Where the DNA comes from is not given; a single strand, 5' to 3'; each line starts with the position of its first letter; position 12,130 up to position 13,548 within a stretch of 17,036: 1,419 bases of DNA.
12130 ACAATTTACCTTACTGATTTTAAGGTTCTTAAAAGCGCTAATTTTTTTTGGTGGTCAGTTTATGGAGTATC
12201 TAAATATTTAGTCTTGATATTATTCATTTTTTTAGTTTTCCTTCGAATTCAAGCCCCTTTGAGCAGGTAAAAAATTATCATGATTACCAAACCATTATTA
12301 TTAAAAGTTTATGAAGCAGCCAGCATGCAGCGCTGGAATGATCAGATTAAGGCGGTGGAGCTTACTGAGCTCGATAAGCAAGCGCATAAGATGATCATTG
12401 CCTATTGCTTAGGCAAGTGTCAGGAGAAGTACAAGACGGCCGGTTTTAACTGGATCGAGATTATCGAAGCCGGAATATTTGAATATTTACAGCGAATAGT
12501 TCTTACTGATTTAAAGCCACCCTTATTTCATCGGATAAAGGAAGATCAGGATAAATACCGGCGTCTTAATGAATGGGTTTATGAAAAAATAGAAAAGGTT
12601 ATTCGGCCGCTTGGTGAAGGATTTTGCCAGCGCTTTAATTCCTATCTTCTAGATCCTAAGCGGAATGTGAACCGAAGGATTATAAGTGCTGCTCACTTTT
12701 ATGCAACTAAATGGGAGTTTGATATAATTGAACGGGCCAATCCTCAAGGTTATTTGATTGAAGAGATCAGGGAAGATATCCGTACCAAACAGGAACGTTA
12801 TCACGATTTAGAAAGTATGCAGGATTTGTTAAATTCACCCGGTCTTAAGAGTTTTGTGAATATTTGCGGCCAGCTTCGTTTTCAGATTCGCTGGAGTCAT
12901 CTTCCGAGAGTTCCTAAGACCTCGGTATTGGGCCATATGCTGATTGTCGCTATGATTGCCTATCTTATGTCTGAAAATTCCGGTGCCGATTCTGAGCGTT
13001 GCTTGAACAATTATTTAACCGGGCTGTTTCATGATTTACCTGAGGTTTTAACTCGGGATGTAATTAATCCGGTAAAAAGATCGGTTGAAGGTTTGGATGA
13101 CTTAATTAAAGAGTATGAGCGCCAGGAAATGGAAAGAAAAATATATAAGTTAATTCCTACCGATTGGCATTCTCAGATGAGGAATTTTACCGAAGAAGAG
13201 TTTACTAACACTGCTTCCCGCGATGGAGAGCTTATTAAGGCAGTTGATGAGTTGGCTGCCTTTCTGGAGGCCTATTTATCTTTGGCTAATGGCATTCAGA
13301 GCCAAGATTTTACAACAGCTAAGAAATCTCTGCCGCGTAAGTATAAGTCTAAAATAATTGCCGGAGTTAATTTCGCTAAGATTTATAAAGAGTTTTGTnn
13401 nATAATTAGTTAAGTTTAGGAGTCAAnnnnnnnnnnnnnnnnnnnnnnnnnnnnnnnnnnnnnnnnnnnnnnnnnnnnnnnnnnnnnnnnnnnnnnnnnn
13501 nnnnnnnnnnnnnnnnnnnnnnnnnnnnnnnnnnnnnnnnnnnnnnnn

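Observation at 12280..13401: Tandem HD-fold protein: inactive-looking N-terminal copy plus intact YfbR-like C-terminal HD domain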

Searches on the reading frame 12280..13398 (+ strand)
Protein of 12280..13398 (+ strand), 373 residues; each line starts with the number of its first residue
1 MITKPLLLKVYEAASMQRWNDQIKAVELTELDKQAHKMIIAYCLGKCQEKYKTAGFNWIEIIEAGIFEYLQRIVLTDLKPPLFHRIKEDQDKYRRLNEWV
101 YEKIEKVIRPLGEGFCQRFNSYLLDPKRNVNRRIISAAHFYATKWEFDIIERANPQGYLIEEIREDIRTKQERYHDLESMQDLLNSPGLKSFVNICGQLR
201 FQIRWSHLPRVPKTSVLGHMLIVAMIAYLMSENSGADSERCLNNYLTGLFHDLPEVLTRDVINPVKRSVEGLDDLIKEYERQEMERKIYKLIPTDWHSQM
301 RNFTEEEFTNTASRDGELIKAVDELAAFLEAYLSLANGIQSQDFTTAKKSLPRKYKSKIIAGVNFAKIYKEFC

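Call 3: search_protein_families(library=pfam, proteins=[window:12280-13398:+], max_evalue=1)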
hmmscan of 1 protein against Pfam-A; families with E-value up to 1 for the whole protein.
window:12280-13398:+ (373 aa): 5 families
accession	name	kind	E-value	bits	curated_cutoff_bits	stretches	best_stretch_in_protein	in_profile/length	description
PF13023.12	HD_3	-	2.8e-31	109.1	22.5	1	196-342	1-142/165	HD domain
PF12917.13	YfbR-like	-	1.1e-24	87.6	25.9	2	192-355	2-163/182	5'-deoxynucleotidase YfbR-like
PF01966.28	HD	-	0.00017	22.3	22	1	216-292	1-82/116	HD domain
PF09916.15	DUF2145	-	0.025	14.6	25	1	200-304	21-121/200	Uncharacterized protein conserved in bacteria (DUF2145)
PF02828.21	L27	-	0.11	12.6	22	1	160-193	4-37/53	L27 domain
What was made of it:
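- On HD superfamily, YfbR-like / HD_3 (PF12917 / PF13023): C-terminal half: PF13023 scores 109.1 bits (cut-off 22.5) and PF12917 scores 87.6 bits (cut-off 25.9), over residues 192-357 (call 3)
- Checked: The C-half is a significant HD_3 / YfbR-like match: E = 2.8e-31 and 1.1e-24, both above the gathering scores (call 3).
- Pfam HD_3 E = 2.8e-31 and YfbR-like E = 1.1e-24, both above cut-off (call 3).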

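Call 4: search_protein_families(library=ncbifam, proteins=[window:12280-13398:+], max_evalue=1)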
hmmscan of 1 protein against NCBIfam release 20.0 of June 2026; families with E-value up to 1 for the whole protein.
window:12280-13398:+ (373 aa): 4 families
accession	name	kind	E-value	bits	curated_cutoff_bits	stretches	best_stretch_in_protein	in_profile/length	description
NF003009.0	PRK03826.1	equivalog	7.2e-16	58.5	122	1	192-357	6-169/197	5'-deoxynucleotidase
TIGR04122.1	Xnuc_lig_assoc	equivalog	0.021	13.7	325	1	8-49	136-177/326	ligase-associated DNA damage response exonuclease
NF001133.1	PRK00142.1-1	equivalog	0.045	13.3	170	1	16-73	146-207/229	oxygen-dependent tRNA uridine(34) hydroxylase TrhO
TIGR03319.1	RNase_Y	equivalog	0.076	11.5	454.35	1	191-262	312-373/514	ribonuclease Y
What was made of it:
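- On YfbR-type 5'-deoxynucleotidase (function): 58.5 bits against a cut-off of 122 (call 4)
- The NCBIfam 5'-deoxynucleotidase equivalog model scores 58.5 against a cut-off of 122 (call 4), so the protein is not an orthologue of YfbR.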

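Call 5: search_solved_structures(query=window:12280-13398:+, max_evalue=10, show_alignments=3)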
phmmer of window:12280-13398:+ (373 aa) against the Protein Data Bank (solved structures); distinct sequences matched with E-value up to 10: 7.
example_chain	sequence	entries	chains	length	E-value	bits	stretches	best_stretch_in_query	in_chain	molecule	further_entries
2paq_A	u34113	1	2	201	9.1e-07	31.9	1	197-352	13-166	5'-deoxynucleotidase YfbR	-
2par_A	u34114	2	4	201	6.2e-06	29.1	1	197-352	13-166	5'-deoxynucleotidase YfbR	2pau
5tk6_A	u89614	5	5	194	0.0002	24.2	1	190-354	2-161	OxsA protein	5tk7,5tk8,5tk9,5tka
1yoy_A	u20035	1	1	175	0.00096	21.9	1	191-285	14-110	hypothetical protein AF1432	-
1ynb_A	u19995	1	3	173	0.0013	21.5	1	191-285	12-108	hypothetical protein AF1432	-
3mzo_A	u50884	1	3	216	0.02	17.6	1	230-363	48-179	Lin2634 protein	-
4cnj_A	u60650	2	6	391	0.32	13.6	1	267-366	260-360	L-AMINO ACID OXIDASE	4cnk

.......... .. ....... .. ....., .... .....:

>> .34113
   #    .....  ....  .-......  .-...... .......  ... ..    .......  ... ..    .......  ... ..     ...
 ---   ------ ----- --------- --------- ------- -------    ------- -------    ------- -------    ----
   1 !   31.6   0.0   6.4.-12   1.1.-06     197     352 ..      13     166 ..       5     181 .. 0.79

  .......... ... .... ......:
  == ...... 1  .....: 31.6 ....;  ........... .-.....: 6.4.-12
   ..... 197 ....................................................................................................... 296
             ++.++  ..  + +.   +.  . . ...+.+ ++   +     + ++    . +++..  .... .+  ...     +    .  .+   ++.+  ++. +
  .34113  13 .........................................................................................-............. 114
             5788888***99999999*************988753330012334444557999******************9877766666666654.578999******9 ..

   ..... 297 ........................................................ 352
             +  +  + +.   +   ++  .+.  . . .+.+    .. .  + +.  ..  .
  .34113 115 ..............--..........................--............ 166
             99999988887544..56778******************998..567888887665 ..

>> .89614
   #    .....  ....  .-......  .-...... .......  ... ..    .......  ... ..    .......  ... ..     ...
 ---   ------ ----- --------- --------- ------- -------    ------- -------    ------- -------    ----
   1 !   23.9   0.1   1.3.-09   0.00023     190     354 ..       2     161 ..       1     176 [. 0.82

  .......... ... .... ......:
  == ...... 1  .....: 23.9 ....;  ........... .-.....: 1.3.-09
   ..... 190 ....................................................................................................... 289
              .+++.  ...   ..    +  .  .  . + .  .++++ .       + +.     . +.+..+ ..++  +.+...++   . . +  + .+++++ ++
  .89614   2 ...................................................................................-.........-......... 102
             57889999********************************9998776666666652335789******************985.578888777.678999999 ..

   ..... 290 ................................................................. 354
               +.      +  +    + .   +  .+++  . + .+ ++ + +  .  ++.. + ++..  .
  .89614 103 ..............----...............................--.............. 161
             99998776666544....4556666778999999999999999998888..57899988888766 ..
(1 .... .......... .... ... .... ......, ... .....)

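Call 8: find_homologous_proteins(query=window:12280-13398:+, max_evalue=0.00001)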
Query window:12280-13398:+ (373 aa): 7019 proteins with E <= 0.00001 among 8000 candidates; the best 120 are listed.
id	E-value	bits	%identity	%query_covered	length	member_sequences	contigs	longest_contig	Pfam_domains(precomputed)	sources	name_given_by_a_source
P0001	3.9e-251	851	100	100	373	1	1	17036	PF12917.14,PF13023.13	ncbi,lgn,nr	ncbi:MAG: HD domain-containing protein [Candidatus Omnitrophica bacterium]|nr:HD domain-containing p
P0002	1.3e-207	707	84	98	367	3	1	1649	PF12917.14,PF13023.13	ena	-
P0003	1.1e-204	698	82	100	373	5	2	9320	PF12917.14,PF13023.13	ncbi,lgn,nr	ncbi:MAG: HD domain-containing protein [Candidatus Omnitrophica bacterium]|nr:HD domain-containing p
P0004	2.9e-203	693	81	100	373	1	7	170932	PF12917.14,PF13023.13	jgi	-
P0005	1.1e-187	642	74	100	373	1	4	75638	PF12917.14,PF13023.13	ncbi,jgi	-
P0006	2.0e-187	641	76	100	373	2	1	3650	PF12917.14,PF13023.13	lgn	-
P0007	7.5e-185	633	74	100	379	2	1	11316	PF12917.14,PF13023.13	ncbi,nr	ncbi:MAG: HD domain-containing protein [Candidatus Omnitrophica bacterium]|nr:HD domain-containing p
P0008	8.9e-185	632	72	100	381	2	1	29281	PF12917.14,PF13023.13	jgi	-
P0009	2.7e-184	631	74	100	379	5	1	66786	PF12917.14,PF13023.13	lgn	-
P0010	5.6e-184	630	73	100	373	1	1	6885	PF12917.14,PF13023.13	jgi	jgi:putative hydrolase of HD superfamily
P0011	6.2e-184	630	74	100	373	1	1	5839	PF12917.14,PF13023.13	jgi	-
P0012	6.4e-183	626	73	100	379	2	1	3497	PF12917.14,PF13023.13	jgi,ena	-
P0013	6.6e-183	626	74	100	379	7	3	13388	PF12917.14,PF13023.13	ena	-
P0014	1.4e-182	625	74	100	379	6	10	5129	PF12917.14,PF13023.13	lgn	-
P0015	6.2e-182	623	72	100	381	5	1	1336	PF12917.14,PF13023.13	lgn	-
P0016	7.3e-182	623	72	100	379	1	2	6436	PF12917.14,PF13023.13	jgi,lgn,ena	-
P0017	1.4e-181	622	72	100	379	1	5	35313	PF12917.14,PF13023.13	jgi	-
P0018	2.9e-181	621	73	100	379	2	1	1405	PF12917.14,PF13023.13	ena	-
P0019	7.7e-181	619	71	100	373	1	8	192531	PF12917.14,PF13023.13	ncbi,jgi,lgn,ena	-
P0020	6.4e-180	616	72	100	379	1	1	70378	PF12917.14,PF13023.13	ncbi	-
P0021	6.4e-180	616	72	100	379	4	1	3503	PF12917.14,PF13023.13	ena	-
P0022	1.2e-179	615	73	100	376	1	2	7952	PF12917.14,PF13023.13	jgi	-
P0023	2.4e-179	615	71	100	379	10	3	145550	PF12917.14,PF13023.13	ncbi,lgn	-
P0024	2.7e-179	614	72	100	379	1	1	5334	PF12917.14,PF13023.13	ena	-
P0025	2.7e-179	614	72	100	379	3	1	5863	PF12917.14,PF13023.13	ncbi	-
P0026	2.9e-179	614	71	100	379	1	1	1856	PF12917.14,PF13023.13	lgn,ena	-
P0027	2.0e-178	611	72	100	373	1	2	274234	PF12917.14,PF13023.13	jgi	jgi:putative hydrolase of HD superfamily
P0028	2.2e-178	611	72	100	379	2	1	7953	PF12917.14,PF13023.13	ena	-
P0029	2.4e-178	611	72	100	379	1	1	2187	PF12917.14,PF13023.13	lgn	-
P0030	4.5e-178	610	71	100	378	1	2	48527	PF12917.14,PF13023.13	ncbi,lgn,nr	ncbi:MAG: HD domain-containing protein [Candidatus Omnitrophica bacterium]|nr:HD domain-containing p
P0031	2.5e-177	608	71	100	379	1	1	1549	PF12917.14,PF13023.13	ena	-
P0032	2.6e-177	608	72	100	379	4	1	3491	PF12917.14,PF13023.13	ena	-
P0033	1.0e-176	606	72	100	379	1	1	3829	PF12917.14,PF13023.13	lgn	-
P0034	1.5e-176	605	69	100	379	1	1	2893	PF12917.14,PF13023.13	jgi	jgi:putative hydrolase of HD superfamily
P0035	4.5e-176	604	73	100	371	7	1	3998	PF12917.14,PF13023.13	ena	-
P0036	4.5e-176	604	71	100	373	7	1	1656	PF12917.14,PF13023.13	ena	-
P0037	5.4e-176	604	71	100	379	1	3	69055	PF12917.14,PF13023.13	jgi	-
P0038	4.4e-175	601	71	97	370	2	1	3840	PF12917.14,PF13023.13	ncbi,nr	ncbi:MAG: HD domain-containing protein [Candidatus Omnitrophica bacterium]|nr:HD domain-containing p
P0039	1.4e-174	599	69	100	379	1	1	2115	PF12917.14,PF13023.13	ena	-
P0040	1.7e-174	599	72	100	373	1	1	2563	PF12917.14,PF13023.13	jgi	jgi:putative hydrolase of HD superfamily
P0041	1.9e-174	598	69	100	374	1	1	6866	PF12917.14,PF13023.13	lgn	-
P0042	2.1e-174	598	70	100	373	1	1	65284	PF12917.14,PF13023.13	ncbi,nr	ncbi:MAG: HD domain-containing protein [Candidatus Omnitrophica bacterium]|nr:HD domain-containing p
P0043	2.7e-174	598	70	100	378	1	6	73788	PF12917.14,PF13023.13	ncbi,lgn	-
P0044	3.7e-174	597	69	100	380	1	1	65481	PF12917.14,PF13023.13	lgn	-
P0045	4.4e-174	597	71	99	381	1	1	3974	PF12917.14,PF13023.13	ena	-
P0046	3.6e-173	594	69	100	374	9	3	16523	PF12917.14,PF13023.13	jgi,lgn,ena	-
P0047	4.1e-173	594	70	100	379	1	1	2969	PF12917.14,PF13023.13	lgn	-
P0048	4.1e-173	594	70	100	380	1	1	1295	PF12917.14,PF13023.13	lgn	-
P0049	4.8e-173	594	70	100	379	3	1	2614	PF12917.14,PF13023.13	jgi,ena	-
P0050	8.6e-173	593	70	100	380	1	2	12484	PF12917.14,PF13023.13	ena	-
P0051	1.1e-172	593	69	100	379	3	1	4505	PF12917.14,PF13023.13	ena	-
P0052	1.4e-172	592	73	96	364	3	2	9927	PF12917.14,PF13023.13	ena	-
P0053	1.5e-172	592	70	98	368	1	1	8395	PF12917.14,PF13023.13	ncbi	-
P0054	2.3e-172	592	69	98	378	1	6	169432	PF12917.14,PF13023.13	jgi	-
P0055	3.1e-172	591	68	100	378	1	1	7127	PF12917.14,PF13023.13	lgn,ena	-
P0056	9.7e-172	589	69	100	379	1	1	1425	PF12917.14,PF13023.13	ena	-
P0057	1.1e-171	589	70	100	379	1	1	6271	PF12917.14,PF13023.13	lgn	-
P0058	1.3e-171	589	69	100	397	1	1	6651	PF12917.14,PF13023.13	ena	-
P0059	1.3e-171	589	70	100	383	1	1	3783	PF12917.14,PF13023.13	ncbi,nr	ncbi:MAG: HD domain-containing protein [Candidatus Omnitrophica bacterium]|nr:HD domain-containing p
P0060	6.3e-171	587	69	100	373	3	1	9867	PF12917.14,PF13023.13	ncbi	-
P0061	7.2e-171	587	69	100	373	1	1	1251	PF12917.14,PF13023.13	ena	-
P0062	7.4e-171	587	68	100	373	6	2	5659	PF12917.14,PF13023.13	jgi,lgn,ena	jgi:putative hydrolase of HD superfamily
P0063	7.6e-171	587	68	100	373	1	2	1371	PF12917.14,PF13023.13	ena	-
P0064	1.0e-170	586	70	100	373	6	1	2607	PF12917.14,PF13023.13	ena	-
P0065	1.1e-170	586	68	100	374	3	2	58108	PF12917.14,PF13023.13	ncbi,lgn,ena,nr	ncbi:MAG: HD domain-containing protein [Candidatus Omnitrophica bacterium]|nr:HD domain-containing p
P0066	2.1e-170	585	69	98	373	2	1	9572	PF12917.14,PF13023.13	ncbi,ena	-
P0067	3.8e-170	584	68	100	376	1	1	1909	PF12917.14,PF13023.13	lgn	-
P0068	5.7e-170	584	68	100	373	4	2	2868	PF12917.14,PF13023.13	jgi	-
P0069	7.9e-170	583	67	100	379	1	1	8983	PF12917.14,PF13023.13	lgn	-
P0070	1.0e-169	583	67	100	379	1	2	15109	PF12917.14,PF13023.13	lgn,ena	-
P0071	1.2e-169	583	65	100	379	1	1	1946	PF12917.14,PF13023.13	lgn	-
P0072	1.4e-169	582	66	100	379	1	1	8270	PF12917.14,PF13023.13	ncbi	-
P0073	3.5e-169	581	68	100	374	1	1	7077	PF12917.14,PF13023.13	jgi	jgi:putative hydrolase of HD superfamily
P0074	1.2e-168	579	69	97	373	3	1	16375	PF12917.14,PF13023.13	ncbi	-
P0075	1.7e-168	579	69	100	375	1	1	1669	PF12917.14,PF13023.13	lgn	-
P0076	4.6e-168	577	68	100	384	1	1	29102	PF12917.14,PF13023.13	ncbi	-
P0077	6.3e-168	577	66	100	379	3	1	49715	PF12917.14,PF13023.13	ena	-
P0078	1.1e-167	576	67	100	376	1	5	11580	PF12917.14,PF13023.13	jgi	jgi:putative hydrolases of HD superfamily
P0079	1.4e-167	576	68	100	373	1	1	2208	PF12917.14,PF13023.13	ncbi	-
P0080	4.2e-167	574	68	100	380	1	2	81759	PF12917.14,PF13023.13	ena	-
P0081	2.0e-166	572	66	100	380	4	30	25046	PF12917.14,PF13023.13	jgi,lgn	jgi:putative hydrolase of HD superfamily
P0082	3.0e-166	571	65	100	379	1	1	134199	PF12917.14,PF13023.13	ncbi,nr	ncbi:MAG: HD domain-containing protein [Candidatus Omnitrophica bacterium]|nr:HD domain-containing p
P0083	4.9e-166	571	69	96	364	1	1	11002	PF12917.14,PF13023.13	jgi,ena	-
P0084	5.1e-166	571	70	96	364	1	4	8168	PF12917.14,PF13023.13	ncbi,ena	-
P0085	1.4e-165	569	65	100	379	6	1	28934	PF12917.14,PF13023.13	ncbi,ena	-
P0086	1.5e-165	569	65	100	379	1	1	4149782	PF12917.14,PF13023.13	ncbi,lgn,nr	ncbi:MAG: HD domain-containing protein [Candidatus Scalindua sp.]|nr:HD domain-containing protein [C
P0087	2.2e-165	569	70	96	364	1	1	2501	PF12917.14,PF13023.13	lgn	-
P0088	2.3e-165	569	68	100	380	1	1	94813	PF12917.14,PF13023.13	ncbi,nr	ncbi:MAG: HD domain-containing protein [Candidatus Omnitrophica bacterium]|nr:HD domain-containing p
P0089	2.5e-165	568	64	100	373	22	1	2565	PF12917.14,PF13023.13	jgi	-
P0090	3.7e-165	568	66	100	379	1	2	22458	PF12917.14,PF13023.13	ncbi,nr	ncbi:MAG: HD domain-containing protein [Planctomycetes bacterium]|nr:HD domain-containing protein [P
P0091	3.8e-165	568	65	100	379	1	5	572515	PF12917.14,PF13023.13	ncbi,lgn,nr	ncbi:MAG: HD domain-containing protein [Candidatus Scalindua sp. AMX11]|nr:MAG: HD domain-containing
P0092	4.9e-165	567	66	100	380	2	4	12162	PF12917.14,PF13023.13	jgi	jgi:putative hydrolase of HD superfamily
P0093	1.3e-164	566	67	100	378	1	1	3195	PF12917.14,PF13023.13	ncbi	-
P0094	1.3e-164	566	67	100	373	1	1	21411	PF12917.14,PF13023.13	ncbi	-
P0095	2.6e-164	565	65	100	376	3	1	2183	PF12917.14,PF13023.13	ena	-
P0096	3.0e-164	565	66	100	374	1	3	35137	PF12917.14,PF13023.13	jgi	-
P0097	5.4e-164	564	67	98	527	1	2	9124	PF12917.14,PF01966.29,PF13023.13,PF01451.28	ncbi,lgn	-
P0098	6.1e-164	564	65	100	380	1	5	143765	PF12917.14,PF13023.13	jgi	jgi:putative hydrolases of HD superfamily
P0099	1.2e-163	563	65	100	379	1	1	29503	PF12917.14,PF13023.13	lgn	-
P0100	1.6e-163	562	66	100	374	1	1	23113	PF12917.14,PF13023.13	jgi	jgi:5'-deoxynucleotidase YfbR-like HD superfamily hydrolase/competence protein ComGF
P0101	1.9e-163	562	64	100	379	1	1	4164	PF12917.14,PF13023.13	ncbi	-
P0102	2.0e-163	562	68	96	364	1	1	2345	PF12917.14,PF13023.13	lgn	-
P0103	2.3e-163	562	66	100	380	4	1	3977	PF12917.14,PF13023.13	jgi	jgi:putative hydrolase of HD superfamily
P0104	2.7e-163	562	68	96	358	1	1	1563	PF12917.14,PF13023.13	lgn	-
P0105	4.1e-163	561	71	93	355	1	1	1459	PF12917.14,PF13023.13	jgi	jgi:putative hydrolase of HD superfamily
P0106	6.5e-163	560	66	99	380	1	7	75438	PF12917.14,PF13023.13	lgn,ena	-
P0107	6.8e-163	560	65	100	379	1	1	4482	PF12917.14,PF13023.13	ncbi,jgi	-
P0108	6.9e-163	560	66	100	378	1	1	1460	PF12917.14,PF13023.13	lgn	-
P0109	1.6e-162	559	64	100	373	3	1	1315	PF12917.14,PF13023.13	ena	-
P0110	2.2e-162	559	65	100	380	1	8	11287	PF12917.14,PF13023.13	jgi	jgi:putative hydrolase of HD superfamily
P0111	2.8e-162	558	66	100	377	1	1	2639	PF12917.14,PF13023.13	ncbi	-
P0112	2.9e-162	558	65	100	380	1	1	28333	PF12917.14,PF13023.13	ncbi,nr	ncbi:MAG: HD domain-containing protein [Candidatus Omnitrophica bacterium]|nr:HD domain-containing p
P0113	4.5e-162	558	65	100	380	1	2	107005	PF12917.14,PF13023.13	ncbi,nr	ncbi:MAG: HD domain-containing protein [Candidatus Omnitrophica bacterium]|nr:HD domain-containing p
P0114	4.8e-162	558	64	100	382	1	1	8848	PF12917.14,PF13023.13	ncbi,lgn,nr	ncbi:MAG: HD domain-containing protein [Actinobacteria bacterium]|nr:HD domain-containing protein [A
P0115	5.3e-162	557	65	100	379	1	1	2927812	PF12917.14,PF13023.13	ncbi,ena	-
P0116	6.3e-162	557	66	99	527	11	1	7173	PF12917.14,PF13023.13,PF01451.28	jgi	-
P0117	2.4e-161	555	65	100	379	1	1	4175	PF12917.14,PF13023.13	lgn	-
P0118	3.4e-161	555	66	100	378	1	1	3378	PF12917.14,PF13023.13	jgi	-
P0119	3.8e-161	555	67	96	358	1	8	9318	PF12917.14,PF13023.13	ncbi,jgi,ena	-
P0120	4.0e-161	555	65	100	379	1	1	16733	PF12917.14,PF13023.13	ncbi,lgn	-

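Call 21: predict_structure(alignment_id=A1)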
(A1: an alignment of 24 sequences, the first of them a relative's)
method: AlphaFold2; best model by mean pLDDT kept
length: 373 residues; sequences in the alignment: 24
mean_pLDDT: 87.1   pTM: 0.91
mean pLDDT of the five models: 87.1, 86.6, 85.8, 83.7, 82.6
residues with pLDDT >= 90: 212; 70-90: 123; 50-70: 28; < 50: 10
segments of 3 or more residues with pLDDT < 50: 261-267
pLDDT, mean of each block of 10 residues (from residue 1): 89 62 59 93 97 96 95 81 84 95 95 95 88 94 89 84 87 88 94 90 63 81 97 95 98 79 49 82 91 95 92 96 93 85 86 92 93 87
secondary structure, 60 per line:
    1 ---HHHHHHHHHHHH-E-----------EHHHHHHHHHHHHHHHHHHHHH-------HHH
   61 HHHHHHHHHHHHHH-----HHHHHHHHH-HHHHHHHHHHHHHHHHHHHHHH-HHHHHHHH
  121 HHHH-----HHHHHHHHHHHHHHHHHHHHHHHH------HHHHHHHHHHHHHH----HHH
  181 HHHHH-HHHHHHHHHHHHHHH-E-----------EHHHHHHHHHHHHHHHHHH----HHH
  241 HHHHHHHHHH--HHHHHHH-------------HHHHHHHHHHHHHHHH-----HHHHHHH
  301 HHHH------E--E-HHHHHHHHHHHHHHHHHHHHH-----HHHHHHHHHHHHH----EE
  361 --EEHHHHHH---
elements in order: H4-15 H30-50 H58-74 H80-88 H90-111 H113-124 H130-153 H160-173 H178-185 H187-201 H216-233 H238-250 H253-259 H273-288 H294-304 H316-336 H342-354 H365-370
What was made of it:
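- The full model has pTM 0.91 (call 21). The full model is confident as a single unit, pTM 0.91 (call 21).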
